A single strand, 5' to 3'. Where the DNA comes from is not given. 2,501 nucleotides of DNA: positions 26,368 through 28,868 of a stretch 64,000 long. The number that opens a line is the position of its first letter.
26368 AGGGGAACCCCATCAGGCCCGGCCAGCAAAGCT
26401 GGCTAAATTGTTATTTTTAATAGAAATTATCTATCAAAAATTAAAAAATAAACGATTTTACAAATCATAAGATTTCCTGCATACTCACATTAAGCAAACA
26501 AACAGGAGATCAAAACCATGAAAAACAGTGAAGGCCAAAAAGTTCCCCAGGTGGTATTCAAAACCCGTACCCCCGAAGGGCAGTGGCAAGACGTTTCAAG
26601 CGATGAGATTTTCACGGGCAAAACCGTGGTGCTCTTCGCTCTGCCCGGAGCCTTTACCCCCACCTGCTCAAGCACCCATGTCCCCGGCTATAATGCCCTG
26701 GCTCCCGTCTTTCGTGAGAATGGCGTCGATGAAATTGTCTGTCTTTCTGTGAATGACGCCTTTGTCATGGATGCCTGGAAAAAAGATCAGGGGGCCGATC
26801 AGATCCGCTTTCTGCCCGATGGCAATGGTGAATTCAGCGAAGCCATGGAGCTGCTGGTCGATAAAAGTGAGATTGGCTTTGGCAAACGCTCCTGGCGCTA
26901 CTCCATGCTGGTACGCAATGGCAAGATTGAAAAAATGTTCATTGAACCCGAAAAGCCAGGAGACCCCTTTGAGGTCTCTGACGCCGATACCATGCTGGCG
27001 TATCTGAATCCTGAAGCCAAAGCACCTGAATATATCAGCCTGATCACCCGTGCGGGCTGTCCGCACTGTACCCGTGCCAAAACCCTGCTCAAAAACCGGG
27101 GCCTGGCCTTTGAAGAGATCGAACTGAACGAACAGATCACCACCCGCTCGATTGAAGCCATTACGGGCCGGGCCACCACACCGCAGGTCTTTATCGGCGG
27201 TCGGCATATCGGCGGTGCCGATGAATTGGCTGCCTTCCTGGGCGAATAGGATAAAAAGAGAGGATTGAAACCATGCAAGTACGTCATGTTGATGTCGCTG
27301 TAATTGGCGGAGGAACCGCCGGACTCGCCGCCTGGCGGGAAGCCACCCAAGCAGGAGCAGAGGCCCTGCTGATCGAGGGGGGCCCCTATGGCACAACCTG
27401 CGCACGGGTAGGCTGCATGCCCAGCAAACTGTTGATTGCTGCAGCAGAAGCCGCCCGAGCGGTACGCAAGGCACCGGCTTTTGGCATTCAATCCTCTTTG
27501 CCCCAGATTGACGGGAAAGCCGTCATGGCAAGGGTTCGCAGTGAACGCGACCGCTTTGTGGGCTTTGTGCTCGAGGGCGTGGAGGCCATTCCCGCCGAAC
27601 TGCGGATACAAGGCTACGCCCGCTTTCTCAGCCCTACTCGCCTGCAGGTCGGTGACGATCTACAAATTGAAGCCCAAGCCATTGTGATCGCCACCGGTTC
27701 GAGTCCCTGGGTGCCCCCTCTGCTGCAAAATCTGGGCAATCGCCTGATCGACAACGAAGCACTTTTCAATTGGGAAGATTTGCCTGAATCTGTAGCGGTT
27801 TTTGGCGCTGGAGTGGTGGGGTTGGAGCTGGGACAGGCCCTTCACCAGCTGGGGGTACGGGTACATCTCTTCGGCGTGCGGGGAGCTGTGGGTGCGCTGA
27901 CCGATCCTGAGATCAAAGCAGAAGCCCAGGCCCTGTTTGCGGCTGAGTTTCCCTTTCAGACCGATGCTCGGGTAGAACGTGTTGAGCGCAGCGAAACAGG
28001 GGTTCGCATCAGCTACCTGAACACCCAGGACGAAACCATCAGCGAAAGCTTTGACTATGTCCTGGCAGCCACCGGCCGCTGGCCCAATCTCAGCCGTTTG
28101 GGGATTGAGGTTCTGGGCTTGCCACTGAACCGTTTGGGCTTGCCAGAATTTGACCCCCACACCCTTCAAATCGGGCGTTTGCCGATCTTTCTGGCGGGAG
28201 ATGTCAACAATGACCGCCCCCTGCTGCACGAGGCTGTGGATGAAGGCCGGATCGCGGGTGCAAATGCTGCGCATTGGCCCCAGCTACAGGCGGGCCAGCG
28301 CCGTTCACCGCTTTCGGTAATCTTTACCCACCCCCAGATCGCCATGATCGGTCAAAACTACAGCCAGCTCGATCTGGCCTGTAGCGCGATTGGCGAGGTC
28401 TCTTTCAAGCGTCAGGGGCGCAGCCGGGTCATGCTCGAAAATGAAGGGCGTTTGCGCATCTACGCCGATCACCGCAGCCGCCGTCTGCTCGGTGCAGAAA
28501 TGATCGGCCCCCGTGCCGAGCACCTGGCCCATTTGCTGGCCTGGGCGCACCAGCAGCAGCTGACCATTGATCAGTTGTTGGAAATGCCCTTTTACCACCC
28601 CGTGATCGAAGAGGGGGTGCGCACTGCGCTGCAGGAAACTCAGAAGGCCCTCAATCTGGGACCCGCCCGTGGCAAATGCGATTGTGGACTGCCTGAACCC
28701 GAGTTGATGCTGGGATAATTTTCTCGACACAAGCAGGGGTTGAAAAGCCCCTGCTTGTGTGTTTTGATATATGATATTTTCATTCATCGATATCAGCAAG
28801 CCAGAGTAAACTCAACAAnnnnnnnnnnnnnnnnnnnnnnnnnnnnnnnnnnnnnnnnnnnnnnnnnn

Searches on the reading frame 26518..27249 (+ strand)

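Call 66: search_protein_families(library=pfam, proteins=[window:26518-27249:+], max_evalue=0.0001)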
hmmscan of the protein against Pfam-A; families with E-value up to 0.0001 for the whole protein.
window:26518-27249:+ (243 aa): 4 families
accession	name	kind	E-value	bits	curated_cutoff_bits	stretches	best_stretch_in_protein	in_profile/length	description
PF08534.16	Redoxin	-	4.8e-33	114.5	26.6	1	5-160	2-148/148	Redoxin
PF00462.30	Glutaredoxin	-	3.6e-16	59.5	22.9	1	174-231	2-60/60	Glutaredoxin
PF00578.27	AhpC-TSA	-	1.3e-12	48.2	26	1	6-132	2-115/124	AhpC/TSA family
PF13417.12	GST_N_3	-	8.9e-06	26.4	22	1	175-241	1-67/75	Glutathione S-transferase, N-terminal domain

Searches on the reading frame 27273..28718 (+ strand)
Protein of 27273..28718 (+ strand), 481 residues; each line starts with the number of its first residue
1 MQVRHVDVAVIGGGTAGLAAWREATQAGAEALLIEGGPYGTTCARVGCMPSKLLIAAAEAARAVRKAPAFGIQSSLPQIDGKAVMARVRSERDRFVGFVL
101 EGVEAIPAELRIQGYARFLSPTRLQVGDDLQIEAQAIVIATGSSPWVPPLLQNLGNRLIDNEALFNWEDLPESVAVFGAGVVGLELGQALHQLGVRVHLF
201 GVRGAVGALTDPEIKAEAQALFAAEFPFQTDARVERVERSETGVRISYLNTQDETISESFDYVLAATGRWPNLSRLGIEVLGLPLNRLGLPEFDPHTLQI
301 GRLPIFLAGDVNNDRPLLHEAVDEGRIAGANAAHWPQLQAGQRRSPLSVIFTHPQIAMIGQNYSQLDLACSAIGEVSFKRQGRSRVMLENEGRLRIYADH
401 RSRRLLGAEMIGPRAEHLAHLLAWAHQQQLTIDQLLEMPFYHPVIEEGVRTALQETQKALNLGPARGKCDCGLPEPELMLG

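Call 66: search_protein_families(library=pfam, proteins=[window:27273-28718:+], max_evalue=0.0001)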
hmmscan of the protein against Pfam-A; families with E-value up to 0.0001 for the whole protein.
window:27273-28718:+ (481 aa): 7 families
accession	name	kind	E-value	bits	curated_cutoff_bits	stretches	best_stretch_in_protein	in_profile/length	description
PF07992.20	Pyr_redox_2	-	3.6e-40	138.6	26.1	1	7-325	2-291/291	Pyridine nucleotide-disulphide oxidoreductase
PF02852.28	Pyr_redox_dim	-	1.3e-17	64.4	25.3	1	348-452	3-109/110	Pyridine nucleotide-disulphide oxidoreductase, dimerisation domain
PF01134.28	GIDA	-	6.6e-12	45.6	22.1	1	7-143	1-150/391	Glucose inhibited division protein A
PF00070.33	Pyr_redox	-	1.9e-11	44.7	22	1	173-245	1-78/82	Pyridine nucleotide-disulphide oxidoreductase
PF13738.12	Pyr_redox_3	-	9e-08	32.1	30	0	131-309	122-305/305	Pyridine nucleotide-disulphide oxidoreductase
PF13434.12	Lys_Orn_oxgnase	-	1e-06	28.6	21.3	1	125-193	139-210/339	L-lysine 6-monooxygenase/L-ornithine 5-monooxygenase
PF01262.27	AlaDh_PNT_C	-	1.4e-05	25.1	23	0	3-32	26-55/214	Alanine dehydrogenase/PNT, C-terminal domain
